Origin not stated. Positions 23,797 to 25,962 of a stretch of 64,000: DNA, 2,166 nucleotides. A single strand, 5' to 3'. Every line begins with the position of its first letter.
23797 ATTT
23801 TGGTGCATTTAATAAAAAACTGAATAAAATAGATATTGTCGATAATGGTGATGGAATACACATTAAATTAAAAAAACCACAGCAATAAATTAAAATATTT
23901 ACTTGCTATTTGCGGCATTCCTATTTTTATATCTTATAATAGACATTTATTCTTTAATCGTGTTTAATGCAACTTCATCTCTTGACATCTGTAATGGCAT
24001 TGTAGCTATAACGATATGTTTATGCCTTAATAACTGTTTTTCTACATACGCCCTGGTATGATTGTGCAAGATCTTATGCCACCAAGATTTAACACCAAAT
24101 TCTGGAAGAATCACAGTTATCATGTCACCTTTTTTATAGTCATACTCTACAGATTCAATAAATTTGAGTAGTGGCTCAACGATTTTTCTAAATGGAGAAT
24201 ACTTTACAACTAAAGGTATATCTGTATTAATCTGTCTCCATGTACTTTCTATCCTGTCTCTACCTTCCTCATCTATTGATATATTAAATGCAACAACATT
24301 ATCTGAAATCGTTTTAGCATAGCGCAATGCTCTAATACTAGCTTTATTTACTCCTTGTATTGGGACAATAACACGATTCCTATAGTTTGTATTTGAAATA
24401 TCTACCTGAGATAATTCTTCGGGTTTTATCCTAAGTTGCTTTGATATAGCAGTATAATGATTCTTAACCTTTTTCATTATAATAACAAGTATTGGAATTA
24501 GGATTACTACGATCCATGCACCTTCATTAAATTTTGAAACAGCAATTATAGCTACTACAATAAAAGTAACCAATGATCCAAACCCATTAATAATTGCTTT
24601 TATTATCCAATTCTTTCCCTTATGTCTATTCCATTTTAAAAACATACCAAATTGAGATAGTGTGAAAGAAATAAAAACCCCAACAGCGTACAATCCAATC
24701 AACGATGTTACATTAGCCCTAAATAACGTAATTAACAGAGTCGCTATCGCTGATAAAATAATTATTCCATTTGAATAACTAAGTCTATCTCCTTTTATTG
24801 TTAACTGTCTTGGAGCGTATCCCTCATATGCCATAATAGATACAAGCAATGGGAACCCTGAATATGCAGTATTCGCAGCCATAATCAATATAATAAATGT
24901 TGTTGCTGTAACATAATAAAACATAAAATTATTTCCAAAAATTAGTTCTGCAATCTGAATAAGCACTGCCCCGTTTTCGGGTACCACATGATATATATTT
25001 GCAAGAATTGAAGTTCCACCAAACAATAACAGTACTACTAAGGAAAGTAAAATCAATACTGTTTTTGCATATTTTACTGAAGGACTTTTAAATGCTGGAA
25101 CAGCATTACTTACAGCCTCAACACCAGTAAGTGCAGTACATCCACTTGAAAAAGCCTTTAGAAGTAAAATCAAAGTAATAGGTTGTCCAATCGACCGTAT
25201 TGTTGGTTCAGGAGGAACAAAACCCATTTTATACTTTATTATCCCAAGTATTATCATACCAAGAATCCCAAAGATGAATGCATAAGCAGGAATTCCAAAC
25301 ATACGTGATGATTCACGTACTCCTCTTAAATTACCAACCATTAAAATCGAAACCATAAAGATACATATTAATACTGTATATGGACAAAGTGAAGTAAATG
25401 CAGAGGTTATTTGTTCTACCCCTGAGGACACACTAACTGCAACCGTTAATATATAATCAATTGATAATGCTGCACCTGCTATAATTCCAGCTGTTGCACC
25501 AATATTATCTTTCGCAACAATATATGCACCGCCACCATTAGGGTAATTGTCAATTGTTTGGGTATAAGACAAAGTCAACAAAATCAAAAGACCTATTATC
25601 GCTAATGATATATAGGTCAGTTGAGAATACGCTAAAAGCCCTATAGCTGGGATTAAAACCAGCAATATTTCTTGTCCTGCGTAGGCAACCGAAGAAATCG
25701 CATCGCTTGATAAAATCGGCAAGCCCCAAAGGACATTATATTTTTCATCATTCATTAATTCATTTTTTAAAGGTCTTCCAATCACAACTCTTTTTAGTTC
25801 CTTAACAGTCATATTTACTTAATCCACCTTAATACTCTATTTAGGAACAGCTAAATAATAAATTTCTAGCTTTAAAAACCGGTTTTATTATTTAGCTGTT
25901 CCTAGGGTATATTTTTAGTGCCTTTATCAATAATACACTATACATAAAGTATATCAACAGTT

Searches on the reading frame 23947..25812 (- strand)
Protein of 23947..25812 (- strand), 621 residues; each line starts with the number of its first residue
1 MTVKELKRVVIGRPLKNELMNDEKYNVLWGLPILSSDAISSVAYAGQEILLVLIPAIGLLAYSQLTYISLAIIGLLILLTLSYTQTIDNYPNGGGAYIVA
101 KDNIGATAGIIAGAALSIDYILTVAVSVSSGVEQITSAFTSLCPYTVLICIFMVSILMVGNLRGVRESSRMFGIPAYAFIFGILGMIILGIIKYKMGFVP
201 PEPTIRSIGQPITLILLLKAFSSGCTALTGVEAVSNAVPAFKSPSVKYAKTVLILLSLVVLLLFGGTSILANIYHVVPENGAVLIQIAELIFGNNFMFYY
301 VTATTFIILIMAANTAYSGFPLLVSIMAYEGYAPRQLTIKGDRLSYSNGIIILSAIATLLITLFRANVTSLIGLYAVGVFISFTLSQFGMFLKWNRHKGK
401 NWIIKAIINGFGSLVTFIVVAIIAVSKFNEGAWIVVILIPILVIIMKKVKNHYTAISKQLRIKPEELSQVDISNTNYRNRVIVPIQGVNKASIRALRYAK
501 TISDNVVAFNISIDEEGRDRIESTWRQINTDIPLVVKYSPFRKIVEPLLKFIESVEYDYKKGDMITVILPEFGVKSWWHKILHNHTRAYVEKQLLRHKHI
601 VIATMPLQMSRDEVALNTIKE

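Call 8: search_protein_families(library=ncbifam, proteins=[window:23947-25812:-])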
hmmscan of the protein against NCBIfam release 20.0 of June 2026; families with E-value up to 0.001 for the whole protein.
window:23947-25812:- (621 aa): 0 families

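Call 9: search_protein_families(library=pfam, proteins=[window:23947-25812:-])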
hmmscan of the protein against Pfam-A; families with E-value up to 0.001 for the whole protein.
window:23947-25812:- (621 aa): 2 families
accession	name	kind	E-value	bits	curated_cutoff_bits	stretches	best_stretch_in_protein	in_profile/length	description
PF13520.12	AA_permease_2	-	2e-21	76.9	27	1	60-441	32-422/427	Amino acid permease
PF02705.21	K_trans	-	3.6e-07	29.4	24.8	1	104-455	91-436/454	K+ potassium transporter integral membrane domain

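Call 16: find_related_loci(query=window:23947-25812:-, collection=genome_contigs, flank=4000)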
Query window:23947-25812:- (621 aa) in genome_contigs; peptide patterns used: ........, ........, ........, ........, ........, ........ (x = any residue, [..] = any of these).
57 stretches matched a pattern; 24 encode a relative of the query (tblastn E <= 1e-3); 24 distinct loci.
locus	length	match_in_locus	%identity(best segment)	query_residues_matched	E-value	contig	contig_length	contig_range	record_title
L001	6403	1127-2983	69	2-621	0e+0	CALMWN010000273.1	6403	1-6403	MAG TPA_asm: uncultured Clostridia bacterium isolate SRR5215466_bin.117_CONCOCT_v1.1_MAG genome assembly, contig: ERZ781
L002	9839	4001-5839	69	1-613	0e+0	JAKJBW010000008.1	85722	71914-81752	MAG: Bacillota bacterium isolate UR.bin39 UR_contig_438, whole genome shotgun sequence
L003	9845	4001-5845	69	7-621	0e+0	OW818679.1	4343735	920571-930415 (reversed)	metagenome genome assembly, chromosome: 1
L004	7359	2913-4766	67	5-620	0e+0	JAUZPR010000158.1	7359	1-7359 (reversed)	MAG: Bacillota bacterium isolate bin149(14d) MHFJPFEE_158, whole genome shotgun sequence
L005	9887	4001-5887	64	5-616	0e+0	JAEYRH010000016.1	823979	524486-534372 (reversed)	MAG: Bacillota bacterium isolate OH_CBB_53 k127_1485222, whole genome shotgun sequence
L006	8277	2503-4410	63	5-616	0e+0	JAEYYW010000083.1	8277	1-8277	MAG: Bacillota bacterium isolate OH_CBlB_68 k127_2493297, whole genome shotgun sequence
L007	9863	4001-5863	61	3-620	0e+0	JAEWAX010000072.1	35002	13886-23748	MAG: Bacillota bacterium isolate OH_PBB_227 k127_732523, whole genome shotgun sequence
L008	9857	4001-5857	62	3-618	0e+0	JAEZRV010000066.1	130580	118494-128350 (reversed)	MAG: Bacillota bacterium isolate OH_PDB_205 k127_192775, whole genome shotgun sequence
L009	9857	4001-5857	62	3-618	0e+0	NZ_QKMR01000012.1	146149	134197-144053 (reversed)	Ruminiclostridium sufflavum DSM 19573 Ga0056032_scaffold00012.12, whole genome shotgun sequence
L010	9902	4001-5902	63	5-618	0e+0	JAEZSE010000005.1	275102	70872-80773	MAG: Bacillota bacterium isolate OH_PDB_219 k127_1602983, whole genome shotgun sequence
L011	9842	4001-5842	61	3-613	0e+0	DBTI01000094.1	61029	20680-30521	MAG TPA_asm: Ruminococcaceae bacterium UBA1320 UBA1320_contig_35219, whole genome shotgun sequence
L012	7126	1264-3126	61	3-620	0e+0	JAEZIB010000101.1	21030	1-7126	MAG: Bacillota bacterium isolate OH_CDB_159 k127_460389, whole genome shotgun sequence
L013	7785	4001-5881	56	5-621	0e+0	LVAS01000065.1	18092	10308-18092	MAG: Clostridiales bacterium Firm_13 _contig_9140, whole genome shotgun sequence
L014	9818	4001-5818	50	3-606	0e+0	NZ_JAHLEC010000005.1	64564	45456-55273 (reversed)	Clostridium psychrophilum strain DSM 14207 contig00005, whole genome shotgun sequence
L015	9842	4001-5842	43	5-617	2e-162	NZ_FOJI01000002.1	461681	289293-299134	[Clostridium] fimetarium strain DSM 9179, whole genome shotgun sequence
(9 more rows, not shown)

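Call 17: search_solved_structures(query=window:23947-25812:-, max_evalue=0.001)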
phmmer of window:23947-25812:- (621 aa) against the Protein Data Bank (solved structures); distinct sequences matched with E-value up to 0.001: 1.
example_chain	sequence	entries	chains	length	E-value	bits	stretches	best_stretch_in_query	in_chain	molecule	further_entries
6s3k_B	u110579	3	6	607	1.8e-154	519.1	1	5-608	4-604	APC family permease | Potassium transporter KimA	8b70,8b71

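Call 23: find_encoding_contigs(protein=window:23947-25812:-, flank=3000, max_places=10)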
Protein window:23947-25812:- (621 aa): no gene with exactly this product is on record in the collection.

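Call 24: find_homologous_proteins(query=window:23947-25812:-, max_evalue=1e-100)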
Query window:23947-25812:- (621 aa): 7901 proteins with E <= 1e-100 among 8000 candidates; the best 120 are listed.
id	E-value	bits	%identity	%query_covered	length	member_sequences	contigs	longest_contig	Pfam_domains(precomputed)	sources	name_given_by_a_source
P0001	0.0e+0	1333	100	100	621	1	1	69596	PF02705.22,PF13520.13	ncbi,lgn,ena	-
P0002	1.7e-298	1010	72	100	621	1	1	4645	PF02705.22,PF13520.13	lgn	-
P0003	1.4e-297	1007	73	99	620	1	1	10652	PF02705.22,PF13520.13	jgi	jgi:amino acid transporter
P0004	2.8e-297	1006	59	98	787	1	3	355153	PF02705.22,PF13520.13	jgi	jgi:amino acid transporter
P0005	1.1e-296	1004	73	99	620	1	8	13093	PF02705.22,PF13520.13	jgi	jgi:amino acid transporter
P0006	1.4e-296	1003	72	99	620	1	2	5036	PF02705.22,PF13520.13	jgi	jgi:amino acid transporter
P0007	1.9e-296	1003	73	99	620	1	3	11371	PF02705.22,PF13520.13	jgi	jgi:amino acid transporter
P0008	1.9e-296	1003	72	99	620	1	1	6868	PF02705.22,PF13520.13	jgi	jgi:amino acid transporter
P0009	3.5e-295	999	72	99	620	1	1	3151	PF02705.22,PF13520.13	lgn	-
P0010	2.2e-294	996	72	99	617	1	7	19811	PF02705.22,PF13520.13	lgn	-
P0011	4.8e-294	995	73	99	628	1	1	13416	PF02705.22,PF13520.13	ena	-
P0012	3.5e-292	989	71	99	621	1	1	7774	PF02705.22,PF13520.13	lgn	-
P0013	3.5e-291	985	71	99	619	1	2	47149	PF02705.22,PF13520.13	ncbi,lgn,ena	-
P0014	4.9e-291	985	70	99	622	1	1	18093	PF02705.22,PF13520.13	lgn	-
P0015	6.3e-290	981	72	99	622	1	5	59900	PF02705.22,PF13520.13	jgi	jgi:amino acid transporter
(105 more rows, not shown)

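Call 25: find_encoding_contigs(protein=P0001, flank=3000, max_places=5)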
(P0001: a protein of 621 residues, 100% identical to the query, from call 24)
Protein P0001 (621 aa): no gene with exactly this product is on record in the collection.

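Call 60: search_solved_structures(query=window:23947-25812:-, max_evalue=1e-50, show_alignments=1)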
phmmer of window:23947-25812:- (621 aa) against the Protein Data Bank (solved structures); distinct sequences matched with E-value up to 1e-50: 1.
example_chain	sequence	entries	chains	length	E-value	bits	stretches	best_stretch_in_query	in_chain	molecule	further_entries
6s3k_B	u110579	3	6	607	1.8e-154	519.1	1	5-608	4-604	APC family permease | Potassium transporter KimA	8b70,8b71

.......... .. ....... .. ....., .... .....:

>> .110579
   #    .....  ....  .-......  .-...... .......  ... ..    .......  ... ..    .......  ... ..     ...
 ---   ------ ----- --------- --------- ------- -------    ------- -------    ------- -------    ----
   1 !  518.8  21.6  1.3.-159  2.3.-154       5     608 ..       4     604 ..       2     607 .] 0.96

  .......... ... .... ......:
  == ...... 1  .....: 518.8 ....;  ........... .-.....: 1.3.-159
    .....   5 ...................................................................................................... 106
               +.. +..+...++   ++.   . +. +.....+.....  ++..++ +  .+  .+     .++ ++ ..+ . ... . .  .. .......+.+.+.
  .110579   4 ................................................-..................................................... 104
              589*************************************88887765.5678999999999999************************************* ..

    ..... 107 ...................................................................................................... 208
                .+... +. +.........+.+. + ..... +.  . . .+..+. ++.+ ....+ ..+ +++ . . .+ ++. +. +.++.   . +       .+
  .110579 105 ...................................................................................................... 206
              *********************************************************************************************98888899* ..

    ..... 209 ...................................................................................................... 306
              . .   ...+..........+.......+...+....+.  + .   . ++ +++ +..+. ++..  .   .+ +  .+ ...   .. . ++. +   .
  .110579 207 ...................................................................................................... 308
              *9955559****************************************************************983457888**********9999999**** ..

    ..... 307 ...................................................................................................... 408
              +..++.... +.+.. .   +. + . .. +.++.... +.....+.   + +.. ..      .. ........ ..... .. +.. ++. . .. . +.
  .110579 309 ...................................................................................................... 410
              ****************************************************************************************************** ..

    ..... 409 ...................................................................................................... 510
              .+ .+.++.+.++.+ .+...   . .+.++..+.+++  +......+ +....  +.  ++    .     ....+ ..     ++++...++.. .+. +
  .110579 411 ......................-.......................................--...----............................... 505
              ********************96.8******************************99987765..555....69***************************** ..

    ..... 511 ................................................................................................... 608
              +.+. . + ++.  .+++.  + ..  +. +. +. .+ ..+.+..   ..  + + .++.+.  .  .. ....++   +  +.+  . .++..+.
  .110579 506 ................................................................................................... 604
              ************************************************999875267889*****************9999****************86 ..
